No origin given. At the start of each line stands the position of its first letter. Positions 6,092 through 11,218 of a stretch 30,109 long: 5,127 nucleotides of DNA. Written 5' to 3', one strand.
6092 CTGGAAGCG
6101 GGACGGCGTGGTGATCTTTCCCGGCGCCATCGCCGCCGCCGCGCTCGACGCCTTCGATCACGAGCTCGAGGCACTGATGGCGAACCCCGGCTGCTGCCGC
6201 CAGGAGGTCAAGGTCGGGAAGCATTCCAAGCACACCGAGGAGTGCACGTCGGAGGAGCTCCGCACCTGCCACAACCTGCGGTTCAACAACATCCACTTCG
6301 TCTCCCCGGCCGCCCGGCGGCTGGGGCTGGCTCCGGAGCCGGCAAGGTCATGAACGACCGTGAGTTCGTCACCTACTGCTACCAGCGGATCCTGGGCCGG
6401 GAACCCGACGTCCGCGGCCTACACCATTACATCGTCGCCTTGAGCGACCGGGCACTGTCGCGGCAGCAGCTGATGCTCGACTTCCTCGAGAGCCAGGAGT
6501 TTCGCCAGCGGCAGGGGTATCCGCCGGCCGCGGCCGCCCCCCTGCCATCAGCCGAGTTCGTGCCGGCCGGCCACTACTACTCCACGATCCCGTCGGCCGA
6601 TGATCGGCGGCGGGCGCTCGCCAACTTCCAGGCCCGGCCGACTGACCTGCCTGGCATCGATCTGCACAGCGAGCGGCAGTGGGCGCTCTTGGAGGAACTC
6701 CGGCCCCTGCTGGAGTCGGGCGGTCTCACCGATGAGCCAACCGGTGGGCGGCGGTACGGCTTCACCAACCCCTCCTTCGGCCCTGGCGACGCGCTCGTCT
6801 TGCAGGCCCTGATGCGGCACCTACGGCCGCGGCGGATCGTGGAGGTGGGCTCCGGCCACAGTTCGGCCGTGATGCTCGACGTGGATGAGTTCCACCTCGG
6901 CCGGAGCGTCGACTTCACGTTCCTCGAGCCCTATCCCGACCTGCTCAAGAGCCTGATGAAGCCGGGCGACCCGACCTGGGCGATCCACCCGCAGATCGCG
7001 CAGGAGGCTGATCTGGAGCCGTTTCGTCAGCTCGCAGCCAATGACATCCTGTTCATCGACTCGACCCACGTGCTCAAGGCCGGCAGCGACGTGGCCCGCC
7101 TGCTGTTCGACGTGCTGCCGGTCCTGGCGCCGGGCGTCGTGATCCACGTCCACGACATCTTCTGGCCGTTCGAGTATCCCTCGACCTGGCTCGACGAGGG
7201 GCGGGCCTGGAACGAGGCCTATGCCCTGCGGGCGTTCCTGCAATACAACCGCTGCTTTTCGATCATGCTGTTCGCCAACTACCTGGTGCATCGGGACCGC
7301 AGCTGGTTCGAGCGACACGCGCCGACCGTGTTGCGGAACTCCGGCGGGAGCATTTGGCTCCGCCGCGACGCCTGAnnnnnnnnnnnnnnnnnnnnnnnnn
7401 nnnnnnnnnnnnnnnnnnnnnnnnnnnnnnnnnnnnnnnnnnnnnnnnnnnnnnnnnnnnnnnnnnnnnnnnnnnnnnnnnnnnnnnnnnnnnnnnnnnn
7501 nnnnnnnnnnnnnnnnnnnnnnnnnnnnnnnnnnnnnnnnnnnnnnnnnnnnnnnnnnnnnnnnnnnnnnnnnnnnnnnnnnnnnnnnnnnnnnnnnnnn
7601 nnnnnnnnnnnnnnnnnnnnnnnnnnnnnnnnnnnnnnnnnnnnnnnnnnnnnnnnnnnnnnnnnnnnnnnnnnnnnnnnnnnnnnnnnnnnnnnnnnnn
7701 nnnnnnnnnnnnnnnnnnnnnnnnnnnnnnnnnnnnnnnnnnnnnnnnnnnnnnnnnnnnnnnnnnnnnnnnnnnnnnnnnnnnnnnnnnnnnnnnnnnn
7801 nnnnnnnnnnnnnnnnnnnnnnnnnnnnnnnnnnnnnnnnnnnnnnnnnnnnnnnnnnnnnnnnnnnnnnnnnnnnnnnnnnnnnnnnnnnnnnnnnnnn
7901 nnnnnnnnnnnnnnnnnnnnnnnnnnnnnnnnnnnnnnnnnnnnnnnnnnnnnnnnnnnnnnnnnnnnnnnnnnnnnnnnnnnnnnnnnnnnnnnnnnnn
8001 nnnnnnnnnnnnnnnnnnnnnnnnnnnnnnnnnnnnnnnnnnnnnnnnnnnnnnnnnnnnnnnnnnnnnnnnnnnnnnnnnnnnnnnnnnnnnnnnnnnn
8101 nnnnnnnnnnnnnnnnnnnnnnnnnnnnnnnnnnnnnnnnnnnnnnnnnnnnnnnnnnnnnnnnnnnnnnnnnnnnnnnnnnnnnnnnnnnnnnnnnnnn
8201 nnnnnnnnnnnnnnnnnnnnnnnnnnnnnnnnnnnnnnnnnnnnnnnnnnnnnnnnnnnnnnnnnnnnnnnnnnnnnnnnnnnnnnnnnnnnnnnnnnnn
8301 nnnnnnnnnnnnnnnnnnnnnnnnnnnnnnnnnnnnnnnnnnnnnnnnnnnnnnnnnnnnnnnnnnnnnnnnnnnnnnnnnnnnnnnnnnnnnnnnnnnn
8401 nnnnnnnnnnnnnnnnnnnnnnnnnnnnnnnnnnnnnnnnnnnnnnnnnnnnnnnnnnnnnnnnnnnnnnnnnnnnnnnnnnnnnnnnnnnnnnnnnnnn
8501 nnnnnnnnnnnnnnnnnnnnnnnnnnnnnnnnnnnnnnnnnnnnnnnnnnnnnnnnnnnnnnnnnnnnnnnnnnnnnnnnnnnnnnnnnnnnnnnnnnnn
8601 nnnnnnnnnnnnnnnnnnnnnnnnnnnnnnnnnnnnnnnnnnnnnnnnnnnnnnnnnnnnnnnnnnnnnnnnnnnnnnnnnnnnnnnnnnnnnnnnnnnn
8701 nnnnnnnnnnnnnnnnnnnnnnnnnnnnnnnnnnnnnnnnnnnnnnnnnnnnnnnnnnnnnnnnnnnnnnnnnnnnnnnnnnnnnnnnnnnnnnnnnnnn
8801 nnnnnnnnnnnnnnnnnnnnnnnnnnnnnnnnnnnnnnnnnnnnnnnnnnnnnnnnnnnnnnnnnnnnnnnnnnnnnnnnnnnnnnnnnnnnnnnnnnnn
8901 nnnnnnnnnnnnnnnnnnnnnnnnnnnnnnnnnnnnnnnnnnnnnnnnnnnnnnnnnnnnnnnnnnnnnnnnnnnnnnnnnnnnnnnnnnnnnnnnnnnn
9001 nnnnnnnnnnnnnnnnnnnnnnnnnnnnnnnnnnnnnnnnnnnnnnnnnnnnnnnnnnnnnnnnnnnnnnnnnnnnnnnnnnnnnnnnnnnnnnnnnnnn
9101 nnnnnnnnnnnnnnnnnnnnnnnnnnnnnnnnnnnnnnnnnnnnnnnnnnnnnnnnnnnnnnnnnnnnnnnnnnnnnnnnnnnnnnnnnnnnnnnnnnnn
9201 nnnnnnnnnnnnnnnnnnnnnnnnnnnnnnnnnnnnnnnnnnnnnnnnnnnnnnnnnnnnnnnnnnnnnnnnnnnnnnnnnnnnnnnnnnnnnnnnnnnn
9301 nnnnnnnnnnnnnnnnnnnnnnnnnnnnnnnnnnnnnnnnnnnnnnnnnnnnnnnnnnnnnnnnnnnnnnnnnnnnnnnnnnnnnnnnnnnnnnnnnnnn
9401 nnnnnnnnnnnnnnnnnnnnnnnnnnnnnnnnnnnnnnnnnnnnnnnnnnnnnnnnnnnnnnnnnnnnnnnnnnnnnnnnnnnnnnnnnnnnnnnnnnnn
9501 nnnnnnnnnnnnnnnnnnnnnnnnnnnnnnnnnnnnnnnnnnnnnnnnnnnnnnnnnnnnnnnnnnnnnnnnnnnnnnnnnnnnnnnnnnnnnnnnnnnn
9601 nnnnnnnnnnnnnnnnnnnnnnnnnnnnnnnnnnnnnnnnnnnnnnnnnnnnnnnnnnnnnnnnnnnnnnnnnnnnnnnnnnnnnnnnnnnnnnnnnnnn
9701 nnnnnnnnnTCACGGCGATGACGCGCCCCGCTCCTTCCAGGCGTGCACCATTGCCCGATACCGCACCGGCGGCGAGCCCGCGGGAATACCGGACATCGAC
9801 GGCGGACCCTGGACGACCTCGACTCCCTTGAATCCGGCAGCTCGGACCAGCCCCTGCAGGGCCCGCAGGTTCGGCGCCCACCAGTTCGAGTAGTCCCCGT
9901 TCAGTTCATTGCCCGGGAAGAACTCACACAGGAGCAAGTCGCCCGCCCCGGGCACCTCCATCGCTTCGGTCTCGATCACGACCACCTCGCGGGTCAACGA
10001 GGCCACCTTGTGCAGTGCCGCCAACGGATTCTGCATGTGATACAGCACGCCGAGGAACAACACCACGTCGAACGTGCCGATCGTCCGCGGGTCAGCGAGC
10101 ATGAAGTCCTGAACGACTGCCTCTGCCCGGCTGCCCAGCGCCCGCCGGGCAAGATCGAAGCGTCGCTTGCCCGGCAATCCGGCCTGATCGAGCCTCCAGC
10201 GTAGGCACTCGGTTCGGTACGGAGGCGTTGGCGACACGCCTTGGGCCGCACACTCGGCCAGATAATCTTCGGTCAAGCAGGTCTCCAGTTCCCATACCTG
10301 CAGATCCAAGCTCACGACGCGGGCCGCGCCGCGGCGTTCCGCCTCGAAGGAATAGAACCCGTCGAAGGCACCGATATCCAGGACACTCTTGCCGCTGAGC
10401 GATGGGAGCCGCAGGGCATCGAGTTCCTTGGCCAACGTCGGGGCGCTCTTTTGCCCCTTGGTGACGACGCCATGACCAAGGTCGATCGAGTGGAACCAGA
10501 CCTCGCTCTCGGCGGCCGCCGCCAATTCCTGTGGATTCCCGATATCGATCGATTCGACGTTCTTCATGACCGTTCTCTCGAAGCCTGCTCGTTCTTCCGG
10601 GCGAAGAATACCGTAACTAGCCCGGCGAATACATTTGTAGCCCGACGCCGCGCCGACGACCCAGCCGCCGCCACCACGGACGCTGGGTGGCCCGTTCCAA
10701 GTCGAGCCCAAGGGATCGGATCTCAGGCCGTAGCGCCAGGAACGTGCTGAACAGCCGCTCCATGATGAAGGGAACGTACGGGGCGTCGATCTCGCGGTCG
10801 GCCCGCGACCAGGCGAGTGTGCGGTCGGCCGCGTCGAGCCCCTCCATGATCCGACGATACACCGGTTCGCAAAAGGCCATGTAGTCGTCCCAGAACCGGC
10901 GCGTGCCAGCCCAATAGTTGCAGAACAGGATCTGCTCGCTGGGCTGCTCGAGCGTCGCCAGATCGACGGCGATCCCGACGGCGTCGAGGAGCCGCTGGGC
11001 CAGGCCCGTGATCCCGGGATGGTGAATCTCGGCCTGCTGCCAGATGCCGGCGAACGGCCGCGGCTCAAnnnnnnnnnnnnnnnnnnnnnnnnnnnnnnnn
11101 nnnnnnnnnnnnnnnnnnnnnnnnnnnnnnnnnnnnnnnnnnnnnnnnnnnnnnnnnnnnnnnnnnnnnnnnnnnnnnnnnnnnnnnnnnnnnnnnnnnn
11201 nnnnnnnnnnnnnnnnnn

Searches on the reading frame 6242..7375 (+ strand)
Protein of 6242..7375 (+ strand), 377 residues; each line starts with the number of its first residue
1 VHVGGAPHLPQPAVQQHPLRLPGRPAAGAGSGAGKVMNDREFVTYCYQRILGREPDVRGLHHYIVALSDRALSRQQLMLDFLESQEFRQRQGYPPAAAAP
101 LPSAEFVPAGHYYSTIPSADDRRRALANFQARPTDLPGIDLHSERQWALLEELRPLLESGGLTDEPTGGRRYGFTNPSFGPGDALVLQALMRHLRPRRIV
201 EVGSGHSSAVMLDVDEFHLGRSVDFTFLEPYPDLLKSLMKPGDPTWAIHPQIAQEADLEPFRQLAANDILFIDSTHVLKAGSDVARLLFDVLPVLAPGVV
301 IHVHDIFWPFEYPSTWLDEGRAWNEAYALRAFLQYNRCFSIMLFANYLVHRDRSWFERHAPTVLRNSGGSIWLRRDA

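Call 7: search_protein_families(library=pfam, proteins=[window:6242-7375:+], max_evalue=0.01)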
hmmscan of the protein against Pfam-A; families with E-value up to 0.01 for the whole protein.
window:6242-7375:+ (377 aa): 2 families
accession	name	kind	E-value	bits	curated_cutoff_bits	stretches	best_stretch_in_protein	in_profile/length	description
PF13946.11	DUF4214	-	1.8e-12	47.6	23.2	1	34-89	15-70/72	Domain of unknown function (DUF4214)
PF13578.12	Methyltransf_24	-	6.9e-10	40.2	26.3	1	200-306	1-105/105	Methyltransferase domain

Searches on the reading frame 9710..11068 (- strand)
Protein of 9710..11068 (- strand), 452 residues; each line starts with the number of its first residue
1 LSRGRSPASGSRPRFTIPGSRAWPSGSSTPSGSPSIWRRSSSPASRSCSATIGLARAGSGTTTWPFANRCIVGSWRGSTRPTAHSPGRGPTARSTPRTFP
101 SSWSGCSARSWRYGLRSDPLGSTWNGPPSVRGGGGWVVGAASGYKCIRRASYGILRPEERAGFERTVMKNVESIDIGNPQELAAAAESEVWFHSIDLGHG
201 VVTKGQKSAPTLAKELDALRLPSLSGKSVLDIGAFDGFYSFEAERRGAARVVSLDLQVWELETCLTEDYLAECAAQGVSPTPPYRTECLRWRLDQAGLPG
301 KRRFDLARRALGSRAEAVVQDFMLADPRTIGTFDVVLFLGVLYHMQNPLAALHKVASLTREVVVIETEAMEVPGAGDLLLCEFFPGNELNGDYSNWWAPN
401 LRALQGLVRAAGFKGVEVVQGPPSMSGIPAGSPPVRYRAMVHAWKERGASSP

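Call 7: search_protein_families(library=pfam, proteins=[window:9710-11068:-], max_evalue=0.01)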
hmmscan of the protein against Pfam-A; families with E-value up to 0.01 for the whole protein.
window:9710-11068:- (452 aa): 6 families
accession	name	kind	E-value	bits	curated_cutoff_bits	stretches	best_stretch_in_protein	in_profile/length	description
PF08003.17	Methyltransf_9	-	5.2e-10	39.2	23.8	1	304-420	154-267/315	Protein of unknown function (DUF1698)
PF13489.12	Methyltransf_23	-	1.2e-07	32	27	1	212-417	9-163/164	Methyltransferase domain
PF08241.18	Methyltransf_11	-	0.0014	19.6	21.2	0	318-359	47-87/95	Methyltransferase domain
PF13649.12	Methyltransf_25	-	0.0016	19.5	27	0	307-360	37-94/97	Methyltransferase domain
PF08242.18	Methyltransf_12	-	0.0039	18.3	30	0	311-360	47-93/98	Methyltransferase domain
PF13847.12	Methyltransf_31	-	0.0065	16.6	27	0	225-262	3-42/145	Methyltransferase domain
